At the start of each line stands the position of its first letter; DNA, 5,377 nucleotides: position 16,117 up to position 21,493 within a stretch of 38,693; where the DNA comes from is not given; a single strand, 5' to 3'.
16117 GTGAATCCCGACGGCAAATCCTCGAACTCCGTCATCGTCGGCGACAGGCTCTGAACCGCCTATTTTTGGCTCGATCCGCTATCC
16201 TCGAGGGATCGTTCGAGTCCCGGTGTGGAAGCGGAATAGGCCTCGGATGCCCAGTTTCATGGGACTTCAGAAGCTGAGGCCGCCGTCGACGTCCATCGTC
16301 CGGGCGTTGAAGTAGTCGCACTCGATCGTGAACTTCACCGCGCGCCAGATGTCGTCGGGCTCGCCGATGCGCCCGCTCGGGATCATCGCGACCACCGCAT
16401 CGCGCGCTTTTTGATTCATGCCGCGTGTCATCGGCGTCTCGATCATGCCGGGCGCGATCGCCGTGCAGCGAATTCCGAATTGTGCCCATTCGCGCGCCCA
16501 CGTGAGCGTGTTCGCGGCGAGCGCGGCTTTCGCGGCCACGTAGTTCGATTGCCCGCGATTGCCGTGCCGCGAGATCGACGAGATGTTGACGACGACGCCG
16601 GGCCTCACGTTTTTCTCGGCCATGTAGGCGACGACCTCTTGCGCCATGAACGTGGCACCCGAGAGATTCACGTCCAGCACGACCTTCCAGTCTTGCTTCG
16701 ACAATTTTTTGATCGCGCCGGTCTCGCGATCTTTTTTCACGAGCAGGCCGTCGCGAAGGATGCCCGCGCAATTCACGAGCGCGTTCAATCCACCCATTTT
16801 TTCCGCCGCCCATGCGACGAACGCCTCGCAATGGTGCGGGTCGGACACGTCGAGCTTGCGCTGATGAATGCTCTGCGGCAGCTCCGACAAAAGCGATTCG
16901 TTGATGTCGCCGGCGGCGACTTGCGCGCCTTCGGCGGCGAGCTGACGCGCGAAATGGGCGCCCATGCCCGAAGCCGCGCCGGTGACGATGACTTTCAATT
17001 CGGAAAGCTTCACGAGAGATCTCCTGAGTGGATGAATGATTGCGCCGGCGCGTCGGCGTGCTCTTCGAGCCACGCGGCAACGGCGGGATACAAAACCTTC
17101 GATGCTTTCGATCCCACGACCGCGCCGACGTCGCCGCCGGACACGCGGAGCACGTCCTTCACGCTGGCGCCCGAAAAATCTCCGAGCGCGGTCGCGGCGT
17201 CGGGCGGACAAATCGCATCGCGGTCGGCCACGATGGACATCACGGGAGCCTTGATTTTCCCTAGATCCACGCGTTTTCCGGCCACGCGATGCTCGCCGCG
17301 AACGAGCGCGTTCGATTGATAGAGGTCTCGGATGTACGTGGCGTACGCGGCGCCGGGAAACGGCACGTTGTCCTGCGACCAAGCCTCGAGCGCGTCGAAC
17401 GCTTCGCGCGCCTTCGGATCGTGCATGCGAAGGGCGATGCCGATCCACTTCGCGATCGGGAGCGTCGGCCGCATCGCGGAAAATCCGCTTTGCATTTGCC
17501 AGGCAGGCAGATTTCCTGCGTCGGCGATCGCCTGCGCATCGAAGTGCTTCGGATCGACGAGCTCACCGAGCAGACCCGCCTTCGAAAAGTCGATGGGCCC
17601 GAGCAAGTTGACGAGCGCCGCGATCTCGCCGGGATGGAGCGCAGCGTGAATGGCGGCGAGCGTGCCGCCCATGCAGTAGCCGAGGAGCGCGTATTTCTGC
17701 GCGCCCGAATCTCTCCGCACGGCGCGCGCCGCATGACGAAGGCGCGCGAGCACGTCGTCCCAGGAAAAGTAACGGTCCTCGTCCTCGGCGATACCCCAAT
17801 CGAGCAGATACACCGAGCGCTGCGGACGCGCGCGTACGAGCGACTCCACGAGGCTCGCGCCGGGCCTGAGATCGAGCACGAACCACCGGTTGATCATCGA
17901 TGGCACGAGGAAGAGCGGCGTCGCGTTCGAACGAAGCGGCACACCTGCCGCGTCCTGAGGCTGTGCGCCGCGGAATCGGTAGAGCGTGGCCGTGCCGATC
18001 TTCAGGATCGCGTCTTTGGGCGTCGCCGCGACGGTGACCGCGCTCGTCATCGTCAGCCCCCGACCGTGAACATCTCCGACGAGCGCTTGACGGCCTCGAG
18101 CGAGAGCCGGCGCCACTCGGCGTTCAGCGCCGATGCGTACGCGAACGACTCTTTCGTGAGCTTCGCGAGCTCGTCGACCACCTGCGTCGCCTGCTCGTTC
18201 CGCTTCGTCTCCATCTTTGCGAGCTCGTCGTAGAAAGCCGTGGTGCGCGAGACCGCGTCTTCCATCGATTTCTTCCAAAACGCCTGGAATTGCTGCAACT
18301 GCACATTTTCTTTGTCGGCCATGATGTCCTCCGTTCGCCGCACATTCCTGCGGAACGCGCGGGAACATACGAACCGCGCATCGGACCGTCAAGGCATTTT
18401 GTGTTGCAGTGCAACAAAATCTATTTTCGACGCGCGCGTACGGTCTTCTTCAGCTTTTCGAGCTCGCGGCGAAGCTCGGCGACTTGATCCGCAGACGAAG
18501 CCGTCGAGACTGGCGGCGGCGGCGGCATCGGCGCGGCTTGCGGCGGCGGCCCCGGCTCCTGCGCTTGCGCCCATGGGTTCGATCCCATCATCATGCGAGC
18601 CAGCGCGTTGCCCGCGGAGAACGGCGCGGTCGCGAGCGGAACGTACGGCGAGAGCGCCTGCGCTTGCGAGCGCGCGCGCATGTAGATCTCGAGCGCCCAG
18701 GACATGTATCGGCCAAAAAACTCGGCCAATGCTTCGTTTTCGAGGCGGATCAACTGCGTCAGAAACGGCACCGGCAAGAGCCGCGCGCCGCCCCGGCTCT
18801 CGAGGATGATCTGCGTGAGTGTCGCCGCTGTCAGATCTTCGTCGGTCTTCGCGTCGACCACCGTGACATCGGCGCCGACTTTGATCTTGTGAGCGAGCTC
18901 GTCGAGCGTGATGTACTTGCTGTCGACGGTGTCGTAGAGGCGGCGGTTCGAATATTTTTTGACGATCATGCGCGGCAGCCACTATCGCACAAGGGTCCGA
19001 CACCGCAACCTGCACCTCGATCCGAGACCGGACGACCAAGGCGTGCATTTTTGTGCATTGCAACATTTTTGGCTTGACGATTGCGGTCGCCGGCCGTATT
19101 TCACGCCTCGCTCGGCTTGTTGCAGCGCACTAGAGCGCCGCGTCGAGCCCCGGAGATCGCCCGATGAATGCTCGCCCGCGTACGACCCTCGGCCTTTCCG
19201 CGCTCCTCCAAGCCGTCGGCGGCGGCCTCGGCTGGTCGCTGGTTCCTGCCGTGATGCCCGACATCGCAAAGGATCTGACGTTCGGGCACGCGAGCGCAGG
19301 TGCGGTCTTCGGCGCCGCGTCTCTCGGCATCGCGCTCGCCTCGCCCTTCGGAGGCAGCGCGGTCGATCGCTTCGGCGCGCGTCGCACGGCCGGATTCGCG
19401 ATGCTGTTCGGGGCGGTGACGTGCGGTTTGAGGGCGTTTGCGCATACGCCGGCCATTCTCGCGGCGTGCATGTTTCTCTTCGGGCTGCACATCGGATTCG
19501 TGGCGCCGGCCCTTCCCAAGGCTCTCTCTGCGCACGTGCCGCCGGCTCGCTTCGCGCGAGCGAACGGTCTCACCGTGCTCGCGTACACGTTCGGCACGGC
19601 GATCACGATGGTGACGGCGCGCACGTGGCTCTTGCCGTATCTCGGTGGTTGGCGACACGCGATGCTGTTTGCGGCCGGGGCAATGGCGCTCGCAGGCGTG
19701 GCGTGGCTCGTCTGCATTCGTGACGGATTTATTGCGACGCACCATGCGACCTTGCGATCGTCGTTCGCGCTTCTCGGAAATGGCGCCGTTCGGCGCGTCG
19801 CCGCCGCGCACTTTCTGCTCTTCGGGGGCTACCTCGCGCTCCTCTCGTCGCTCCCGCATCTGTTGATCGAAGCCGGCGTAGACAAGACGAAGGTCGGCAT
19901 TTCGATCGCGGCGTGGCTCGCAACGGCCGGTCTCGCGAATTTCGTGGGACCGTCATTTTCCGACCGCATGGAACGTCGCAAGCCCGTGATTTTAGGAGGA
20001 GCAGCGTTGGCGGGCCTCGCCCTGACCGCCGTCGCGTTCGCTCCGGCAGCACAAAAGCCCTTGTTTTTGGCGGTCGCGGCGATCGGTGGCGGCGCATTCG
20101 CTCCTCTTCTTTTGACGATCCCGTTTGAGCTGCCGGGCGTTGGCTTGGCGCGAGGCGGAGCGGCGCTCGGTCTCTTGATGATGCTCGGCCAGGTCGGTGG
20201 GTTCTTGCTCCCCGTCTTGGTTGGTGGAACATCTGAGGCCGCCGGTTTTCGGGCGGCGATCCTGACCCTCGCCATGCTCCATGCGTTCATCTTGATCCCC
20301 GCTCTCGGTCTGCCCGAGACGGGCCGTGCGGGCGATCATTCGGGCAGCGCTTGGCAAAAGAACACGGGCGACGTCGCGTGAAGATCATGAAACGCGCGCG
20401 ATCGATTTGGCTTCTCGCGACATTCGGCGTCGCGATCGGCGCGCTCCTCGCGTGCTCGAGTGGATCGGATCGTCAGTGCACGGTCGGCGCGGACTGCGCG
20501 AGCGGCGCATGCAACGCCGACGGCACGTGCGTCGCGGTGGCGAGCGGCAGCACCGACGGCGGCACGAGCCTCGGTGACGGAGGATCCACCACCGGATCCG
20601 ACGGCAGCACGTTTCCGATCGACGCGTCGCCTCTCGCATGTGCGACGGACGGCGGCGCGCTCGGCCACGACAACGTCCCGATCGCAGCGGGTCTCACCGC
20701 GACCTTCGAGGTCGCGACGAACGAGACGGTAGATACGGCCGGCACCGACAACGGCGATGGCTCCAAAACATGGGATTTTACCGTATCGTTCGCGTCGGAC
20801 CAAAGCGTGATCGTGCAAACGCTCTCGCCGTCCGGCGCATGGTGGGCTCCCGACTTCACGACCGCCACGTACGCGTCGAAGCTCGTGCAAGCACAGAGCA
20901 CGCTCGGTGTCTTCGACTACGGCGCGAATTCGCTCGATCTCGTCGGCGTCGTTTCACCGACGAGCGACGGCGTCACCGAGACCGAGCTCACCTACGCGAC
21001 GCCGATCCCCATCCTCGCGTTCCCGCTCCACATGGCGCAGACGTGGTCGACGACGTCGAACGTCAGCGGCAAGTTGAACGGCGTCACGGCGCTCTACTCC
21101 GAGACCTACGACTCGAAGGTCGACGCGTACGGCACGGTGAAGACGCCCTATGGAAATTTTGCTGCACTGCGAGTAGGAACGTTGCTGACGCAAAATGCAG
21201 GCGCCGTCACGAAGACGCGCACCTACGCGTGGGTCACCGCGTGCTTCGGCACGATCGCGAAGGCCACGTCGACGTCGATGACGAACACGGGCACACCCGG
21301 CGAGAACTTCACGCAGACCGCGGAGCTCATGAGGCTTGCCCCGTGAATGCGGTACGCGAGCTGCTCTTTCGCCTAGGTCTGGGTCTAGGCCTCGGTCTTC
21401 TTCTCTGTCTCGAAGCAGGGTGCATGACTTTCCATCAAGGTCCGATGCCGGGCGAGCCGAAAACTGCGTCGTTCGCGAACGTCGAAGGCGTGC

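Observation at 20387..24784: Paralogous lipoproteins bracketing a hydrolase and an OM beta-barrel: an uncharacterised four-gene envelope module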

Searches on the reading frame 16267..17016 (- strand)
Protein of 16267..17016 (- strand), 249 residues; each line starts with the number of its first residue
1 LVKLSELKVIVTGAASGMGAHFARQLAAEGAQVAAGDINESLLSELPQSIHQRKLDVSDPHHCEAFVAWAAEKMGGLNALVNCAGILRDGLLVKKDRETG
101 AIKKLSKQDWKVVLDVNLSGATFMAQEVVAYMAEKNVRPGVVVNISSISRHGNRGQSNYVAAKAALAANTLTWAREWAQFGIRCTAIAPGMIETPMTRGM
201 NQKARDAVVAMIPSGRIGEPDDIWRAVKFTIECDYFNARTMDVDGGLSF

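Call 8: search_protein_families(library=pfam, proteins=[window:16267-17016:-], max_evalue=0.001)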
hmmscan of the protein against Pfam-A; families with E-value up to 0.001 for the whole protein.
window:16267-17016:- (249 aa): 3 families
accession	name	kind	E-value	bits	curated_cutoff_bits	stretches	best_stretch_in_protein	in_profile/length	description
PF13561.12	adh_short_C2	-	3.5e-48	164.7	27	1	13-248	1-236/236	Enoyl-(Acyl carrier protein) reductase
PF00106.31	adh_short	-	1.8e-44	152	26.6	1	9-203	3-193/195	short chain dehydrogenase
PF08659.16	KR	-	3.5e-13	50.3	22.6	1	9-192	3-178/180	KR domain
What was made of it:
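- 16267..17016 (-): phaB-like short-chain dehydrogenase (FabG / acetoacetyl-CoA reductase type); last gene of the divergent operon. Pfam adh_short_C2 E=3.5e-48 (call 8).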

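Call 26: search_protein_families(library=ncbifam, proteins=[window:16267-17016:-], max_evalue=0.01)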
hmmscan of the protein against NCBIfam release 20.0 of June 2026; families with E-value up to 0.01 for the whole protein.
window:16267-17016:- (249 aa): 224 families (the best 25 are shown)
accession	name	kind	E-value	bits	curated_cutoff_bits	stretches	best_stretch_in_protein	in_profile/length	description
NF006072.0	PRK08217.1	subfamily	3.1e-75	253.2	298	1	3-248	2-252/253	3-ketoacyl-(acyl-carrier-protein) reductase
NF004198.0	PRK05653.1-3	equivalog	4.2e-57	193.4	296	1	4-248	5-247/248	3-oxoacyl-ACP reductase FabG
TIGR01830.1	3oxo_ACP_reduc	equivalog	2.5e-52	178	297.75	1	9-247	1-238/239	3-oxoacyl-[acyl-carrier-protein] reductase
NF009466.0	PRK12826.1-2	subfamily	2.2e-49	168.2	222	1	7-247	4-244/248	3-oxoacyl-ACP reductase FabG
NF004197.0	PRK05653.1-1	equivalog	8.9e-47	159.8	332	1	4-248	5-247/249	3-oxoacyl-ACP reductase FabG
TIGR01829.1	AcAcCoA_reduct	subfamily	6.6e-45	153.7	302.1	1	10-248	4-241/242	acetoacetyl-CoA reductase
NF005559.1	PRK07231.1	subfamily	1.4e-44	152.5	215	1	4-247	2-247/249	glucose 1-dehydrogenase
NF009464.0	PRK12824.1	subfamily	1.5e-42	146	269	1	9-247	5-242/245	3-oxoacyl-ACP reductase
NF004199.0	PRK05653.1-4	equivalog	1.4e-41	142.7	301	1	3-247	2-245/247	3-oxoacyl-ACP reductase FabG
NF052558.1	MBtsdlDhBudC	equivalog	3.1e-40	138.3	270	1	8-248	5-242/250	meso-2,3-butanediol dehydrogenase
NF004791.0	PRK06138.1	equivalog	5.8e-39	133.9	312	1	4-248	3-250/252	SDR family oxidoreductase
NF006074.0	PRK08220.1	equivalog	1e-38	133.4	312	1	3-246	5-246/251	2,3-dihydro-2,3-dihydroxybenzoate dehydrogenase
NF042966.1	AcAcCoAred_PhaB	equivalog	3e-38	131.8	436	1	6-231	8-219/240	acetoacetyl-CoA reductase PhaB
NF004200.0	PRK05653.1-5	equivalog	3.8e-38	131.4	273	1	8-247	4-241/242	3-oxoacyl-ACP reductase FabG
NF004817.0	PRK06171.1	subfamily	5.8e-38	130.9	304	1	3-199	6-198/265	sorbitol-6-phosphate dehydrogenase subunit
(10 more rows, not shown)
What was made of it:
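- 16267..17016 (-): Best NCBIfam hits are 3-ketoacyl reductases, all below their cutoffs (call 26).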

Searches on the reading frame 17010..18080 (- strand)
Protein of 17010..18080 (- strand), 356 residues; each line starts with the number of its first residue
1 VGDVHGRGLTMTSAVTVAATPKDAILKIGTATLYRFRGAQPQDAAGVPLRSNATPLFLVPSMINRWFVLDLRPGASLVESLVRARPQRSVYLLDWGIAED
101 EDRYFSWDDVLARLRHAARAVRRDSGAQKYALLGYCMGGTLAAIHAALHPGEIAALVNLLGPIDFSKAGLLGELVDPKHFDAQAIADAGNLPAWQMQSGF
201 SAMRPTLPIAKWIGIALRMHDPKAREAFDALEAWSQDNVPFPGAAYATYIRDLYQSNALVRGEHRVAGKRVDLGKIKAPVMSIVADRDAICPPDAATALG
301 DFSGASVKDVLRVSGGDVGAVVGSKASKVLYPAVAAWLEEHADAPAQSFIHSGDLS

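Call 8: search_protein_families(library=pfam, proteins=[window:17010-18080:-], max_evalue=0.001)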
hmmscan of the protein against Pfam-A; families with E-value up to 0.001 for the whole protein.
window:17010-18080:- (356 aa): 5 families
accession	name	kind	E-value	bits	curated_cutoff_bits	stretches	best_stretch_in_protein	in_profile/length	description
PF00561.26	Abhydrolase_1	-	1.7e-08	34.9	25.8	1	113-301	54-223/245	alpha/beta hydrolase fold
PF12146.15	Hydrolase_4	-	2.4e-06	27.5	27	1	106-301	54-215/239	Serine aminopeptidase, S33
PF01738.24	DLH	-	1.7e-05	25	21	1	109-159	76-127/217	Dienelactone hydrolase family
PF07167.19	PhaC_N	-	7.6e-05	22.9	23.7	1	52-79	144-171/173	Poly-beta-hydroxybutyrate polymerase (PhaC) N-terminus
PF11339.14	DUF3141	-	0.00042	19.5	29.7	0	228-296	248-317/582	Protein of unknown function (DUF3141)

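Call 26: search_protein_families(library=ncbifam, proteins=[window:17010-18080:-], max_evalue=0.01)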
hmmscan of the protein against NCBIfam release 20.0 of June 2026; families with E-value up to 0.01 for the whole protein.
window:17010-18080:- (356 aa): 8 families
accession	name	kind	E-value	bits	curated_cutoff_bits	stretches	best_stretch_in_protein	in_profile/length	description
TIGR01836.1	PHA_synth_III_C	subfamily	1.3e-67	228.3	365.3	1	9-341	26-350/350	class III poly(R)-hydroxyalkanoic acid synthase subunit PhaC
TIGR01838.1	PHA_synth_I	subfamily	1.3e-37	129.4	622.65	1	52-329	187-467/532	class I poly(R)-hydroxyalkanoic acid synthase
TIGR01839.1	PHA_synth_II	subfamily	3.9e-20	71.5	855.4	1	50-315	212-479/560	class II poly(R)-hydroxyalkanoic acid synthase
NF005898.0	PRK07868.1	equivalog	2.2e-18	65.4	925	1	29-340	44-360/994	acyl-CoA synthetase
TIGR01738.1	bioH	equivalog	0.00083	19.1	206.95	0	113-161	51-98/245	pimeloyl-ACP methyl ester esterase BioH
TIGR01849.1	PHB_depoly_PhaZ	subfamily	0.0026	16.5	300.75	1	246-339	306-404/406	polyhydroxyalkanoate depolymerase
TIGR02427.1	protocat_pcaD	equivalog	0.0042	16.5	255.85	0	272-301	188-217/251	3-oxoadipate enol-lactonase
NF051488.1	bifunc_PcaDC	exception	0.01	15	390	0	112-159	62-109/375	bifunctional 3-oxoadipate enol-lactonase/4-carboxymuconolactone decarboxylase PcaDC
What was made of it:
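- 17010..18080 (-): PhaC1, a class III-like PHA synthase paralogue. In this genome the presumed catalytic His is Asp (GGDVGA). TIGR01836 scores 228 bits against a cutoff of 365 (call 26).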

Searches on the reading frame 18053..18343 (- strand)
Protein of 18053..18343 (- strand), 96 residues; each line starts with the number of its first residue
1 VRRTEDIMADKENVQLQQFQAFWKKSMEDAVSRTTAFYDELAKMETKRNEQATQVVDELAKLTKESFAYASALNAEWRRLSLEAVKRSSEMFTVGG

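Call 8: search_protein_families(library=pfam, proteins=[window:18053-18343:-], max_evalue=0.001)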
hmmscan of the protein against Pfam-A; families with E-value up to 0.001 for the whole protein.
window:18053-18343:- (96 aa): 0 families

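Call 26: search_protein_families(library=ncbifam, proteins=[window:18053-18343:-], max_evalue=0.01)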
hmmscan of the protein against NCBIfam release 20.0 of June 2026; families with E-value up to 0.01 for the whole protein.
window:18053-18343:- (96 aa): 0 families

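Call 37: search_protein_families(library=pfam, proteins=[window:18053-18343:-], max_evalue=10)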
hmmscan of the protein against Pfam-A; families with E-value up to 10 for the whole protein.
window:18053-18343:- (96 aa): 2 families
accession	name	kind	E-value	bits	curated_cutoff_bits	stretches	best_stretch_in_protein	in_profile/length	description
PF07704.17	PSK_trans_fac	-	0.015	16.6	28.3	1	48-86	6-46/82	Rv0623-like transcription factor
PF11304.13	DUF3106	-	0.029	15.3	24.3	1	9-85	5-81/104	Protein of unknown function (DUF3106)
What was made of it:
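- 18053..18343 (-): p96, a small helical protein upstream of phaC1. A phasin or synthase-partner role is inferred. No significant family hit (calls 8, 26, 37).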

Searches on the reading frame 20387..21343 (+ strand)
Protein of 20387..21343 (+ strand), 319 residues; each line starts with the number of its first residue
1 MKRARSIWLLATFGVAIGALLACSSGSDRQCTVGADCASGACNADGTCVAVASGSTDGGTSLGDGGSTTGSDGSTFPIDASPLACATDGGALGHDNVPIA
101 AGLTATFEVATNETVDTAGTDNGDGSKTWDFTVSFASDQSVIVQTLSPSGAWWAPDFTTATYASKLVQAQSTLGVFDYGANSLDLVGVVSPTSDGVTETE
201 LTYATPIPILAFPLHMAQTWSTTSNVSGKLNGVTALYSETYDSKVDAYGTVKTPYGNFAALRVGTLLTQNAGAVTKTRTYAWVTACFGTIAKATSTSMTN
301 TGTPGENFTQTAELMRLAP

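Call 5: search_protein_families(library=pfam, proteins=[window:20387-21343:+], max_evalue=1)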
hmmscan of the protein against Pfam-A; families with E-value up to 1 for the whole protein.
window:20387-21343:+ (319 aa): 0 families

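Call 6: search_protein_families(library=ncbifam, proteins=[window:20387-21343:+], max_evalue=1)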
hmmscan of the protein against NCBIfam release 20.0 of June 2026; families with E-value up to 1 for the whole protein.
window:20387-21343:+ (319 aa): 0 families

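Call 37: search_protein_families(library=pfam, proteins=[window:20387-21343:+], max_evalue=10)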
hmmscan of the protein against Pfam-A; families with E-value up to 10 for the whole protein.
window:20387-21343:+ (319 aa): 0 families
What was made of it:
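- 20387..21346 (+): Lipoprotein A: signal peptide with lipobox LLAC, a Cys-rich unit, a G/S/T linker, and an all-beta domain of about 240 aa shared with B. No Pfam or NCBIfam hit (calls 5, 6, 37).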
